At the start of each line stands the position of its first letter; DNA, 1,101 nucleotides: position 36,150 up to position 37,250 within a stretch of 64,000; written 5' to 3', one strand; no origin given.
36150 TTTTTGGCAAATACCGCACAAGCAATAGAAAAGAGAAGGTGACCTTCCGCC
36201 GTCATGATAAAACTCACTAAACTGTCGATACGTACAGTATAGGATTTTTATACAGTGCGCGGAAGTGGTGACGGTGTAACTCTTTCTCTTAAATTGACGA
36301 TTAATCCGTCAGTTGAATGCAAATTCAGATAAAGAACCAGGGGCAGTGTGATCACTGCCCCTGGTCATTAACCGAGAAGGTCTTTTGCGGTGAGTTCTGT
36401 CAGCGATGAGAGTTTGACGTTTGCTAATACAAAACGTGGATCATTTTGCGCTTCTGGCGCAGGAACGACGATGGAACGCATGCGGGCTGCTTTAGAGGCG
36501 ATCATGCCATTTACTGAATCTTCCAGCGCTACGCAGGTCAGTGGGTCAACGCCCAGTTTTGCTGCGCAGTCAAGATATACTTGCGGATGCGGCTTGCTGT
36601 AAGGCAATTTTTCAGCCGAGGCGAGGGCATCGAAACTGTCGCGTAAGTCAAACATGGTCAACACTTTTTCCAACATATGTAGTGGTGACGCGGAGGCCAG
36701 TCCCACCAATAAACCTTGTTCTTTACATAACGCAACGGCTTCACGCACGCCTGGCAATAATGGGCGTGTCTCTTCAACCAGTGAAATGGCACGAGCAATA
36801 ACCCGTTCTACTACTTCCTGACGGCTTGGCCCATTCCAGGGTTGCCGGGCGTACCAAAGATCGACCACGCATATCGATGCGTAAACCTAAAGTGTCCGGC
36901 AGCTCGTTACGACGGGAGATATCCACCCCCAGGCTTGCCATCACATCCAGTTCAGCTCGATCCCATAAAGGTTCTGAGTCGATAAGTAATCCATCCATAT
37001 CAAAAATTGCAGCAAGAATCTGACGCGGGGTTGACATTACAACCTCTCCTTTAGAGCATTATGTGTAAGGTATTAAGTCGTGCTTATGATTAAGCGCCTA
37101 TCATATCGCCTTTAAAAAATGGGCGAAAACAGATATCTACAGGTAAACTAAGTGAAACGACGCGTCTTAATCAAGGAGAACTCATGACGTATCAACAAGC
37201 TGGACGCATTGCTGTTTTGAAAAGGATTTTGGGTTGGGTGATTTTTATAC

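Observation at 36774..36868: +1 frameshift splitting yniC (HAD phosphatase) after the codon for Met-56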

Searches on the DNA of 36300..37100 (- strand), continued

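Call 44: search_dna_similar(query=window:36849-36889:-, collection=ecoli_genomes, mode=near, max_rows=40)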
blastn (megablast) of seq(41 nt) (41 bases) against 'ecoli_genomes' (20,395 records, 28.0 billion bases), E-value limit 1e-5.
Records with a match: 19; places in all: 19; records where one place covers at least 80% of the query: 19.
Genomes with a match: 19 of 5426; with a place that covers at least 80% of the query: 19. Places per genome that has any: lowest 1, median 1, highest 1. On chromosomes: 19 places; on plasmids: 0.
Best place of each record, by identity: >=99% 19.
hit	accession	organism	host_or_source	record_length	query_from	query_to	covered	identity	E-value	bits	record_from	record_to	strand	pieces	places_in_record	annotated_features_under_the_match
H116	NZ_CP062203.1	Escherichia coli strain K_EC180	swine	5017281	1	41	100%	100.0%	3e-12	77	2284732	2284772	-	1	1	hxpB: hexitol phosphatase HxpB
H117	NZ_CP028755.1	Escherichia coli strain A20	Mexican long-nosed bat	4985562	1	41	100%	100.0%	3e-12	77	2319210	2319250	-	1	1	hxpB: hexitol phosphatase HxpB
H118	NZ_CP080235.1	Escherichia coli O139:H1 strain W13-16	Sus scrofa scrofa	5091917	1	41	100%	100.0%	3e-12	77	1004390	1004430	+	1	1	hxpB: hexitol phosphatase HxpB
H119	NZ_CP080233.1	Escherichia coli O139:H1 strain P15-25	Sus scrofa domesticus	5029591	1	41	100%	100.0%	3e-12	77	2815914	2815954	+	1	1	hxpB: hexitol phosphatase HxpB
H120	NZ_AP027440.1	Escherichia coli strain EC556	Sus scrofa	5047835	1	41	100%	100.0%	3e-12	77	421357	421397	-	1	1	hxpB: hexitol phosphatase HxpB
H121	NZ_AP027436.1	Escherichia coli strain EC571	Sus scrofa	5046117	1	41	100%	100.0%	3e-12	77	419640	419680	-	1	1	hxpB: hexitol phosphatase HxpB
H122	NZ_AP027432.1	Escherichia coli strain EC581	Sus scrofa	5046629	1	41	100%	100.0%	3e-12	77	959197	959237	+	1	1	hxpB: hexitol phosphatase HxpB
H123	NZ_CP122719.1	Escherichia coli strain ETEC1748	Sus scrofa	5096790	1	41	100%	100.0%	3e-12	77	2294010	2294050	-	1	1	hxpB: hexitol phosphatase HxpB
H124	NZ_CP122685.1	Escherichia coli strain ETEC4067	Sus scrofa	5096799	1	41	100%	100.0%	3e-12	77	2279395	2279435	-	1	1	hxpB: hexitol phosphatase HxpB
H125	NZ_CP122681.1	Escherichia coli strain ETEC4068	Sus scrofa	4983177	1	41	100%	100.0%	3e-12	77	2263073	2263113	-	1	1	hxpB: hexitol phosphatase HxpB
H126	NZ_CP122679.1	Escherichia coli strain ETEC4069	Sus scrofa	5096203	1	41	100%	100.0%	3e-12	77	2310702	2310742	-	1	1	hxpB: hexitol phosphatase HxpB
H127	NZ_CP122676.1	Escherichia coli strain ETEC4070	Sus scrofa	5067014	1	41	100%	100.0%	3e-12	77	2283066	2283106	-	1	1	hxpB: hexitol phosphatase HxpB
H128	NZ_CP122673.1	Escherichia coli strain ETEC4071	Sus scrofa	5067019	1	41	100%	100.0%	3e-12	77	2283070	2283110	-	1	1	hxpB: hexitol phosphatase HxpB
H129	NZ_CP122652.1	Escherichia coli strain ETEC4075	Sus scrofa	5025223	1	41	100%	100.0%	3e-12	77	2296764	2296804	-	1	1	hxpB: hexitol phosphatase HxpB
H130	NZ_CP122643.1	Escherichia coli strain ETEC4079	Sus scrofa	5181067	1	41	100%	100.0%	3e-12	77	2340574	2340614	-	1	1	hxpB: hexitol phosphatase HxpB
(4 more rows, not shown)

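Call 57: get_annotated_region(hit=H117, flank=3200)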
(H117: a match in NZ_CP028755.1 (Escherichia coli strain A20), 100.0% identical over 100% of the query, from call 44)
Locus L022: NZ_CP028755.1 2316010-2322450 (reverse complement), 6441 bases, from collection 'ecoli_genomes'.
description: Escherichia coli strain A20 chromosome, complete genome
organism: Escherichia coli strain A20 (NCBI taxid 562)
replicon: chromosome; assembly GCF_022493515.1
host: Mexican long-nosed bat; source: feces; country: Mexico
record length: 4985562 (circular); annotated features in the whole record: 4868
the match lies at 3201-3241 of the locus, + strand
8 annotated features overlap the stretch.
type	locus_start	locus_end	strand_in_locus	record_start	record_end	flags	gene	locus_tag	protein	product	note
CDS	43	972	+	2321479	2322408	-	pfkB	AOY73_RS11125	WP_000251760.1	6-phosphofructokinase II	-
CDS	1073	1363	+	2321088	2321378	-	ghoS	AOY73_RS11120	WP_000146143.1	type V toxin-antitoxin system endoribonuclease antitoxin GhoS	-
CDS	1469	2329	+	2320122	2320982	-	yniA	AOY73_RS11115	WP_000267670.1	fructosamine kinase family protein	-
CDS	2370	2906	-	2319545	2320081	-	yniB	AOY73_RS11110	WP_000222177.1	YniB family protein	-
CDS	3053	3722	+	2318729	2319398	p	hxpB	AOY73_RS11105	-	hexitol phosphatase HxpB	frameshifted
CDS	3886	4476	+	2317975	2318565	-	ydjM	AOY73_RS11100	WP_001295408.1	metal-dependent hydrolase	-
CDS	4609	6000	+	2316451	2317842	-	tcyP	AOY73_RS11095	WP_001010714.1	cystine/sulfocysteine:cation symporter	-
CDS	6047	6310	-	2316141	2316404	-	cedA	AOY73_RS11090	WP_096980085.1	cell division activator CedA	-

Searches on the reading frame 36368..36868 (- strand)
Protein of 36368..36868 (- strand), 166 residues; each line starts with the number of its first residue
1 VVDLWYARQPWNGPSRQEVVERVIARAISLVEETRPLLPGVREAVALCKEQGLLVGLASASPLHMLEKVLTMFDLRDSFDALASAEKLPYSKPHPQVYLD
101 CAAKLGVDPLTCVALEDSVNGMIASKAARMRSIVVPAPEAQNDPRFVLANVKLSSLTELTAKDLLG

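Call 4: search_protein_families(library=ncbifam, proteins=[window:36368-36868:-])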
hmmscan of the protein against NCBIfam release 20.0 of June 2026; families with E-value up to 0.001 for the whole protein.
window:36368-36868:- (166 aa): 25 families
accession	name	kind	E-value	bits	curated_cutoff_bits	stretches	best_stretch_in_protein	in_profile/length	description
NF008087.0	PRK10826.1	equivalog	2.3e-84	282.4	191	1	1-165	57-221/222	hexitol phosphatase HxpB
TIGR02009.1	PGMB-YQAB-SF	subfamily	1.7e-21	77.2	153.35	1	32-135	85-186/186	beta-phosphoglucomutase family hydrolase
TIGR01990.1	bPGM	equivalog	2.6e-18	66.6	189.4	1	34-135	87-186/187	beta-phosphoglucomutase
TIGR01449.2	PGP_bact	equivalog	1.7e-15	57.1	180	1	17-136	66-185/213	phosphoglycolate phosphatase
NF008000.0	PRK10725.1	equivalog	1.1e-14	54.9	215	1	39-134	91-184/188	fructose-1-phosphate/6-phosphogluconate phosphatase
NF009695.0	PRK13222.1-2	equivalog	4.7e-14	52.4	225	1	36-135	94-193/226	phosphoglycolate phosphatase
TIGR02253.1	CTE7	subfamily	3.5e-12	46.6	169.75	1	18-159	76-220/221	TIGR02253 family HAD-type hydrolase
TIGR01509.1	HAD-SF-IA-v3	subfamily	4.4e-11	43.2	29.4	1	34-135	63-154/154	HAD-IA family hydrolase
TIGR01422.2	phosphonatase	equivalog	1e-10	41.3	220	1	13-135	75-199/251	phosphonoacetaldehyde hydrolase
NF046057.1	bifunc_MtlD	equivalog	1e-10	40.7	800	1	36-135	92-191/683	bifunctional mannitol-1-phosphate dehydrogenase/phosphatase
NF008610.0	PRK11587.1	equivalog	5.9e-10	38.9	282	1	82-161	128-205/219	sugar phosphatase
NF009694.0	PRK13222.1-1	equivalog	2.2e-09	37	415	1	30-133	105-208/252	phosphoglycolate phosphatase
NF009700.0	PRK13226.1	equivalog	2.3e-09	37.3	342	1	16-135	75-194/229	phosphoglycolate phosphatase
NF009697.0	PRK13222.1-4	equivalog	3.3e-09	36.4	327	1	29-134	87-192/232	phosphoglycolate phosphatase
TIGR01993.1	Pyr-5-nucltdase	equivalog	1.3e-07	31.7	142.9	1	61-134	107-182/183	pyrimidine 5'-nucleotidase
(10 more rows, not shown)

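Call 55: search_protein_families(library=pfam, proteins=[window:36368-36868:-], max_evalue=0.01)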
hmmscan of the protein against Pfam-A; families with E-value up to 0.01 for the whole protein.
window:36368-36868:- (166 aa): 3 families
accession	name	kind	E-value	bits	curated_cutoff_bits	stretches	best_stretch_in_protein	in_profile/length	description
PF00702.32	Hydrolase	-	7.3e-20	72.6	26.4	1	18-128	80-190/191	haloacid dehalogenase-like hydrolase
PF13419.12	HAD_2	-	2.1e-16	61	23.8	1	21-135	63-178/178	Haloacid dehalogenase-like hydrolase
PF12710.13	HAD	-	0.0009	20.1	27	1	20-79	69-124/189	haloacid dehalogenase-like hydrolase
